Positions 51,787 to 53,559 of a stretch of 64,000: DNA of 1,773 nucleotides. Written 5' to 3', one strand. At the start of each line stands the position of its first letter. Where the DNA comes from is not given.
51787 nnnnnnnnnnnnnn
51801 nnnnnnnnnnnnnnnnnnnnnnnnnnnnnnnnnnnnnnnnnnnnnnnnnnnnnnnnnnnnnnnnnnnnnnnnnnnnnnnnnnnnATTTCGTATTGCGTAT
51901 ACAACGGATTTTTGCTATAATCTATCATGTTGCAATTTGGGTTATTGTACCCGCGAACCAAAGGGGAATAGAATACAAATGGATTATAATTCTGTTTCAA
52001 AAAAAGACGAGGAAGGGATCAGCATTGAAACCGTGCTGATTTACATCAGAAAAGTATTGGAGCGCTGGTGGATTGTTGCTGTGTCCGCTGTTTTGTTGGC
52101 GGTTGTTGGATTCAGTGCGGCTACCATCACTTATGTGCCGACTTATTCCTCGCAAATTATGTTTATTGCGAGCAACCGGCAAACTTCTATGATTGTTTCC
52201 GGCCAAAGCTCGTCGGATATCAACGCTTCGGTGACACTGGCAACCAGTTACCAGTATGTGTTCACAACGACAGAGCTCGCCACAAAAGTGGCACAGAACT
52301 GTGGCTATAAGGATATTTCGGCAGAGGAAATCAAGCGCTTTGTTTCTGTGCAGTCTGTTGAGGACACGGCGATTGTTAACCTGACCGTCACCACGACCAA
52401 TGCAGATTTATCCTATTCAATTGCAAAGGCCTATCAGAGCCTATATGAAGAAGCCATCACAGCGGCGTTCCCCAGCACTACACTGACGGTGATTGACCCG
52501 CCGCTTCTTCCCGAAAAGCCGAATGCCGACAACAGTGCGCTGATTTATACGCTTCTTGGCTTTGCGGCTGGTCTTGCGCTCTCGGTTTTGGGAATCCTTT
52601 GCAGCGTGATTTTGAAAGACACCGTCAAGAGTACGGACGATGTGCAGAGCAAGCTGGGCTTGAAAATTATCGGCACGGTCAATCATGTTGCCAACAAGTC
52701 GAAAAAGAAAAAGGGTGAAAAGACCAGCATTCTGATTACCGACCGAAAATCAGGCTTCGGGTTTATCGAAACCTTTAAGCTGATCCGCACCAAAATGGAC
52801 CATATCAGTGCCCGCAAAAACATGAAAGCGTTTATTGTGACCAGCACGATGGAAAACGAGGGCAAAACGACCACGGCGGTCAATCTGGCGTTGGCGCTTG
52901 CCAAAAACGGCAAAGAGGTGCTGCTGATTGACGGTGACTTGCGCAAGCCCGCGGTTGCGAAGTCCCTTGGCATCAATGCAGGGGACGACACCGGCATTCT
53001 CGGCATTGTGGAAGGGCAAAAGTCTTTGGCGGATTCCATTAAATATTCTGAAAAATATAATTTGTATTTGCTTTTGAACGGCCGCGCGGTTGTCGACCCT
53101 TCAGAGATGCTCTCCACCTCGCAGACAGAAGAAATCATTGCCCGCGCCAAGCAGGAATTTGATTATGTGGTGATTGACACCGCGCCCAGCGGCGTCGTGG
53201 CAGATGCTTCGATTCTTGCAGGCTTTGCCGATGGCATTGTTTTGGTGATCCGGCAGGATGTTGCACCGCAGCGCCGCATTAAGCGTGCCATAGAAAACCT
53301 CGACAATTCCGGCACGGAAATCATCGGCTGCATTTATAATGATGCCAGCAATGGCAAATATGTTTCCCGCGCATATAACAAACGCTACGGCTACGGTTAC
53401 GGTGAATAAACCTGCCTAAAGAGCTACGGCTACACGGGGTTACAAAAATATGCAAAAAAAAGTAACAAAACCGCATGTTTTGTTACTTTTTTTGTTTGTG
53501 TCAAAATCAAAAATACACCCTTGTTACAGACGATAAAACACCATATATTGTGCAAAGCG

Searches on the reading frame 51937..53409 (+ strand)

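Call 82: search_protein_families(library=pfam, proteins=[window:51937-53409:+], max_evalue=0.00001)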
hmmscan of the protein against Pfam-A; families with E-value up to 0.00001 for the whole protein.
window:51937-53409:+ (490 aa): 4 families
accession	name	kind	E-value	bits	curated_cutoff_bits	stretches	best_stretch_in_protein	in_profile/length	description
PF13614.12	AAA_31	-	7.1e-16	59.1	27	1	309-440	14-149/177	AAA domain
PF01656.29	CbiA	-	2.5e-11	44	25.4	1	300-472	2-115/125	CobQ/CobB/MinD/ParA nucleotide binding domain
PF10609.15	ParA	-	3.1e-10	40.4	27.1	1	301-468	8-173/246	NUBPL iron-transfer P-loop NTPase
PF09140.17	MipZ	-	5.6e-07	29.6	20.7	1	308-435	12-126/262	ATPase MipZ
